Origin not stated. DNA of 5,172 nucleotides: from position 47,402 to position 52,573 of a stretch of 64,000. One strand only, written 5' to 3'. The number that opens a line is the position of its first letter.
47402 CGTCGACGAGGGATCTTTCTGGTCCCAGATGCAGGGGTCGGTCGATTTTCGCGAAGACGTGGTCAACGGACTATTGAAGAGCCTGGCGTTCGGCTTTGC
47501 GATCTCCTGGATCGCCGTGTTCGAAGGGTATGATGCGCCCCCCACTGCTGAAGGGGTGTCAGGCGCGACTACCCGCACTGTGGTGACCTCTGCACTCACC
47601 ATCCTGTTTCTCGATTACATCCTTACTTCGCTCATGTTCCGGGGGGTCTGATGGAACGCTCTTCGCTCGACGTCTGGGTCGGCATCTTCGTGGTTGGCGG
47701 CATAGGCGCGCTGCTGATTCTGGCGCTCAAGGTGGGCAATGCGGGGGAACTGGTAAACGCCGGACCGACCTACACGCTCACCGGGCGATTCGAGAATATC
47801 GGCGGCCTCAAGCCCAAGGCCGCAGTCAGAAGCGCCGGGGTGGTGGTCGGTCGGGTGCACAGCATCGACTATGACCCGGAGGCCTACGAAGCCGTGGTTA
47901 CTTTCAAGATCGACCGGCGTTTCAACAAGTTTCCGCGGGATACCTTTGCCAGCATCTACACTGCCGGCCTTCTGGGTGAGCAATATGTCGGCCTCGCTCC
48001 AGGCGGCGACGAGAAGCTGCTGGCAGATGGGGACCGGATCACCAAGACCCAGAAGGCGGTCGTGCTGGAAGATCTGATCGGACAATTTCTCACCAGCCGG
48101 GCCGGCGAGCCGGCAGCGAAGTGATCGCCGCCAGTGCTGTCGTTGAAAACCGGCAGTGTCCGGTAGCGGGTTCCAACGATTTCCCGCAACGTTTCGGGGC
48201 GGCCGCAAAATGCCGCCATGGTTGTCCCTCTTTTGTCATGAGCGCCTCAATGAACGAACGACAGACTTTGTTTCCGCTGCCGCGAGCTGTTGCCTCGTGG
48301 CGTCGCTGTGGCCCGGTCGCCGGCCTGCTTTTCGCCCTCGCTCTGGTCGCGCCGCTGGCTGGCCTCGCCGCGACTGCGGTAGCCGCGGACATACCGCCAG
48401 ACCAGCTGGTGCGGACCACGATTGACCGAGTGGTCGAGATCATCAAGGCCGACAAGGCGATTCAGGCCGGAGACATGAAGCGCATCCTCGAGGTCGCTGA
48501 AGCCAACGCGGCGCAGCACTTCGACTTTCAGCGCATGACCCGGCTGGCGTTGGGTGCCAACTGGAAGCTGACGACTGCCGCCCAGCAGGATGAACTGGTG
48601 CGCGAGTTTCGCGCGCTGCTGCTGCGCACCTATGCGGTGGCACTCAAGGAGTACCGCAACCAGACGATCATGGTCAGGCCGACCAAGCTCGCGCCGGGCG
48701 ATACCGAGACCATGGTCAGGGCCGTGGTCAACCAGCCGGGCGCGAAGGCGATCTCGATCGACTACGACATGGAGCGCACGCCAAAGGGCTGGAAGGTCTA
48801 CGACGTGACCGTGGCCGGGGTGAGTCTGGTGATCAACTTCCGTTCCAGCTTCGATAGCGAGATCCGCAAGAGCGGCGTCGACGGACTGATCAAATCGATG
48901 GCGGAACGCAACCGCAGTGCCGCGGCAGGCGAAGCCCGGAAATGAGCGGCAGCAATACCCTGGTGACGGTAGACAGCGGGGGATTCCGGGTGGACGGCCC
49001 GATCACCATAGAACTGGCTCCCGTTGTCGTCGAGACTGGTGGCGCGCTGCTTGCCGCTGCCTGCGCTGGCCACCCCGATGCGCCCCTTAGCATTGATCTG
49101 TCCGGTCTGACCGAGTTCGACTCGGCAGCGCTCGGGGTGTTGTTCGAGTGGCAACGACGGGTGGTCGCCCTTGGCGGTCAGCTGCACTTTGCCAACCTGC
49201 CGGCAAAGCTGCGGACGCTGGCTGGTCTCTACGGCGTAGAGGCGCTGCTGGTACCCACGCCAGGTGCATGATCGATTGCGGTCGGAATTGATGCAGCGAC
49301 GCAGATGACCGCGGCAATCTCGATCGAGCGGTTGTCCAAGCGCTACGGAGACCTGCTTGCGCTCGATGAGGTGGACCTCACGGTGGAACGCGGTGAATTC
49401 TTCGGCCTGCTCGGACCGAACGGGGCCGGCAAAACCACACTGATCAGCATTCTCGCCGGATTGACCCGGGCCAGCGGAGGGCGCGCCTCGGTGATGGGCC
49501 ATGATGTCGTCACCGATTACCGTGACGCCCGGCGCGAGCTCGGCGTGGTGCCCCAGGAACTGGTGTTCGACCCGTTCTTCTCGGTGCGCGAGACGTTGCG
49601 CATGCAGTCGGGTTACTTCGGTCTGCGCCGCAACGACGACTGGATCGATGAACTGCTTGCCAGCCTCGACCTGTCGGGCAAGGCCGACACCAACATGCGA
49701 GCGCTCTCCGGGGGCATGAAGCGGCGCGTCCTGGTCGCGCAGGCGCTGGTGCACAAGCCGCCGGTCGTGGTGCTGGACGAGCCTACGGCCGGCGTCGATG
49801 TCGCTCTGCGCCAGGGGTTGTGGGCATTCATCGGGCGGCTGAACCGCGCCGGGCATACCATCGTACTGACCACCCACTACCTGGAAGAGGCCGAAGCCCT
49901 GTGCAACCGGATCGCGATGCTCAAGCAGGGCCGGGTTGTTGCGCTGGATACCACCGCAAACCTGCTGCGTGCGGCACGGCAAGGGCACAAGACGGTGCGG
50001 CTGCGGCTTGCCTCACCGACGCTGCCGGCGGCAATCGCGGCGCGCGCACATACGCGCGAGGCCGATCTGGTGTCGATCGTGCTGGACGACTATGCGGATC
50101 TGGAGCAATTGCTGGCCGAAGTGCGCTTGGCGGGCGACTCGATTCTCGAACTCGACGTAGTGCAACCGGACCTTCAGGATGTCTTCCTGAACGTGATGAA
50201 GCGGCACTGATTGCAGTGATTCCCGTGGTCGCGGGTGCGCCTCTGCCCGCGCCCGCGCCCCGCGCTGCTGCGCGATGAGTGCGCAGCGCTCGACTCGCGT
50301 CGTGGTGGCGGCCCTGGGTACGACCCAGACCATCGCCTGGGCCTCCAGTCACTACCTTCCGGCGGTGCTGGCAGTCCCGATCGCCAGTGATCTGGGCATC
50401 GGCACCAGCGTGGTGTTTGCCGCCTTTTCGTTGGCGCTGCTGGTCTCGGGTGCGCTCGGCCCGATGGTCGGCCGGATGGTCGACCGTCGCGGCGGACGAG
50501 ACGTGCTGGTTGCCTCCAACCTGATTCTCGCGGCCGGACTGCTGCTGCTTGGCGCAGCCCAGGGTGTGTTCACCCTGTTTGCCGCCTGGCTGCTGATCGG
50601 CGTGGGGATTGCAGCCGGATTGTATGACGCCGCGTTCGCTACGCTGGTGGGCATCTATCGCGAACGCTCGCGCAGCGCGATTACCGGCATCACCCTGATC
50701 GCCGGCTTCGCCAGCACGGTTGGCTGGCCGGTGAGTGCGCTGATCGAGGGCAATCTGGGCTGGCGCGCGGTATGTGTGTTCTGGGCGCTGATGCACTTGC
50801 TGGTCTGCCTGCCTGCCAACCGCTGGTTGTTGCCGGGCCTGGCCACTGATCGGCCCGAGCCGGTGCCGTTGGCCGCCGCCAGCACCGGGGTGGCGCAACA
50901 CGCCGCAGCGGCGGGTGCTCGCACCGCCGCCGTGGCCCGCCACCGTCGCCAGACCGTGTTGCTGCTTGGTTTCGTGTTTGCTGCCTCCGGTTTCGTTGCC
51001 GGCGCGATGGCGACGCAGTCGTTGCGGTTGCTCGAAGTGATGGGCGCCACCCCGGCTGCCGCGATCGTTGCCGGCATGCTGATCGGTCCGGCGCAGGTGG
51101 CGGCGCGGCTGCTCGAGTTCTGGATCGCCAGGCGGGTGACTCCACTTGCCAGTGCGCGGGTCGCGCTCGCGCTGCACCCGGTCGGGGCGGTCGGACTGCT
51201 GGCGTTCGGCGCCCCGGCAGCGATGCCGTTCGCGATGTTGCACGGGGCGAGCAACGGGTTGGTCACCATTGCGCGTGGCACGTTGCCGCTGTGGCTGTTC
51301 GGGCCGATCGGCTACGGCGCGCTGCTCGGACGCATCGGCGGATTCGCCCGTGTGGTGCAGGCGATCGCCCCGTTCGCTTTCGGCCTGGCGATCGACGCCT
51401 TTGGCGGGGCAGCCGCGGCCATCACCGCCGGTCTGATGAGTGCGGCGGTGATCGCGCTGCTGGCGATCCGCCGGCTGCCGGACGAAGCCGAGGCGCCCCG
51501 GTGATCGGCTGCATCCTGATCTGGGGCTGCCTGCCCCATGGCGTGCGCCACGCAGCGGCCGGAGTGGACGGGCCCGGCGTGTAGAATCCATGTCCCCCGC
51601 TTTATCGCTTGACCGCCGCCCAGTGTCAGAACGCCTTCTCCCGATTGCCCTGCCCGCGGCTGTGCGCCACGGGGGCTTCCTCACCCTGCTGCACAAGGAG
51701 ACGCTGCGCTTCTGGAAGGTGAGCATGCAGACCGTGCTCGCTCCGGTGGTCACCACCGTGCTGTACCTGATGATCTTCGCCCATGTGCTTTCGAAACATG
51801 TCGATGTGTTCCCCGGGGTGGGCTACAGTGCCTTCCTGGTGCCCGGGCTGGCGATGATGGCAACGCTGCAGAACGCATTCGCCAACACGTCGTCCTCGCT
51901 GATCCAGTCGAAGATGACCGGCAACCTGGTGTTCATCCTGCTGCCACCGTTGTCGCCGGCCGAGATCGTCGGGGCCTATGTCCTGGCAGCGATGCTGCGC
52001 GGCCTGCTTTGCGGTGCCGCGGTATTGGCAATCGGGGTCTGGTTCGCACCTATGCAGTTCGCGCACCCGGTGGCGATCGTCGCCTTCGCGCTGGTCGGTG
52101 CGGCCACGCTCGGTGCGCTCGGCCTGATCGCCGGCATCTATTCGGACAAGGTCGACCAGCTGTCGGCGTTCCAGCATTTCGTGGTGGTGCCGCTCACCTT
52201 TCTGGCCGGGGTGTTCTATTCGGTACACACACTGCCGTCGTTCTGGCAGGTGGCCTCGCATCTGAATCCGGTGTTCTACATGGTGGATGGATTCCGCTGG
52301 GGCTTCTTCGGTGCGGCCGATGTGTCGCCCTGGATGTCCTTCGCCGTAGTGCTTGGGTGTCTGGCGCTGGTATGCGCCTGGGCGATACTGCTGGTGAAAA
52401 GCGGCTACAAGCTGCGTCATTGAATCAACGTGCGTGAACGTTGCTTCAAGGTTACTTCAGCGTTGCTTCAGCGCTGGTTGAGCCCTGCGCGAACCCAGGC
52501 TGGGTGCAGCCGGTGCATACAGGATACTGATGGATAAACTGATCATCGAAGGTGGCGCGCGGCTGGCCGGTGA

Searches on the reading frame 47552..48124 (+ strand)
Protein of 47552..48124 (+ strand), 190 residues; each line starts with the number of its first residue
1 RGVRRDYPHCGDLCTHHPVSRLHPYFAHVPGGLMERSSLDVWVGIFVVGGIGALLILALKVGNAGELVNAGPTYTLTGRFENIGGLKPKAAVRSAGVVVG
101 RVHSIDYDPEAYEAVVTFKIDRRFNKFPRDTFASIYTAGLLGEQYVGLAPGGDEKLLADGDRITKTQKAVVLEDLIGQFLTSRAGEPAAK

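Call 51: search_protein_families(library=pfam, proteins=[window:47552-48124:+], max_evalue=0.0001)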
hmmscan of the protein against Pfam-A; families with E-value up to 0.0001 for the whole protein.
window:47552-48124:+ (190 aa): 1 family
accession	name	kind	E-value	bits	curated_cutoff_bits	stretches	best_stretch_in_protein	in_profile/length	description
PF02470.25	MlaD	-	8e-21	74.5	25.1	1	72-151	1-81/81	MlaD protein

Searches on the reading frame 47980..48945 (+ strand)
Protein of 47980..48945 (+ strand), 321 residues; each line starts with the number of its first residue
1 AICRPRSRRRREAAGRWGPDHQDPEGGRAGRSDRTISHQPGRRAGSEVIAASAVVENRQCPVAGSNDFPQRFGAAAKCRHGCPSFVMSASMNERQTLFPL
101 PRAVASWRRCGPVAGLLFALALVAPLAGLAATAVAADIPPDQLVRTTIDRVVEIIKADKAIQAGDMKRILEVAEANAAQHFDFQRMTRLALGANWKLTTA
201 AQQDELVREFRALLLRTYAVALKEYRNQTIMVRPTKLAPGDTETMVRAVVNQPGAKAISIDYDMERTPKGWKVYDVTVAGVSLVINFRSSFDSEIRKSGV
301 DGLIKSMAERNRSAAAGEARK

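Call 51: search_protein_families(library=pfam, proteins=[window:47980-48945:+], max_evalue=0.0001)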
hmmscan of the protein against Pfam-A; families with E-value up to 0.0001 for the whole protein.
window:47980-48945:+ (321 aa): 1 family
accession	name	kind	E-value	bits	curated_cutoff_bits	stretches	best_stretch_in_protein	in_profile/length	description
PF05494.18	MlaC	-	3.6e-52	176.9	26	1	146-308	2-165/166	MlaC protein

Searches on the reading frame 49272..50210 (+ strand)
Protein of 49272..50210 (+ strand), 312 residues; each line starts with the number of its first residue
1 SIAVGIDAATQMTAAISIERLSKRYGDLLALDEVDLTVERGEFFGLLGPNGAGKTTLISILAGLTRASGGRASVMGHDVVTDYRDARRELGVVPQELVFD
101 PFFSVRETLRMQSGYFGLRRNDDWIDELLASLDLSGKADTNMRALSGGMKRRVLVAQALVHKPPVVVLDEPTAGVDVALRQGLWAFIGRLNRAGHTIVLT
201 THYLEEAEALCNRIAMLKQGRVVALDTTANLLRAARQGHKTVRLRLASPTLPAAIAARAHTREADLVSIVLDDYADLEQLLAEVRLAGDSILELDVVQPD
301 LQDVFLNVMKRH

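Call 51: search_protein_families(library=pfam, proteins=[window:49272-50210:+], max_evalue=0.0001)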
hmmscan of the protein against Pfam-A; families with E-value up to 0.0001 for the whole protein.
window:49272-50210:+ (312 aa): 2 families
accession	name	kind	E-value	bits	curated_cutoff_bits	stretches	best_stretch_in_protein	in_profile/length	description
PF00005.33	ABC_tran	-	3.9e-34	118.6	25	1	31-173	1-137/137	ABC transporter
PF13304.12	AAA_21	-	2.1e-11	44.9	27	1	128-202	221-298/304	AAA domain, putative AbiEii toxin, Type IV TA system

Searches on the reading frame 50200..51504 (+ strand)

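Call 51: search_protein_families(library=pfam, proteins=[window:50200-51504:+], max_evalue=0.0001)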
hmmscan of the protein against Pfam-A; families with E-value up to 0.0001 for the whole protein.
window:50200-51504:+ (434 aa): 1 family
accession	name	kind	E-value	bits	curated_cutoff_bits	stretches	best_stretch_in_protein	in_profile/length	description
PF07690.21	MFS_1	-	1.5e-17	64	33.4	1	48-356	11-312/347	Major Facilitator Superfamily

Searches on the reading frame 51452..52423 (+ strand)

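Call 51: search_protein_families(library=pfam, proteins=[window:51452-52423:+], max_evalue=0.0001)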
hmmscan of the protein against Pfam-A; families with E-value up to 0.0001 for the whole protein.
window:51452-52423:+ (323 aa): 2 families
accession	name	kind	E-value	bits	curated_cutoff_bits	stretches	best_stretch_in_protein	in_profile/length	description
PF01061.29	ABC2_membrane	-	2.9e-33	115.6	26.9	1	76-286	3-211/211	ABC-2 type transporter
PF12698.13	ABC2_membrane_3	-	1.3e-11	44.6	31.6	1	124-313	159-346/347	ABC-2 family transporter protein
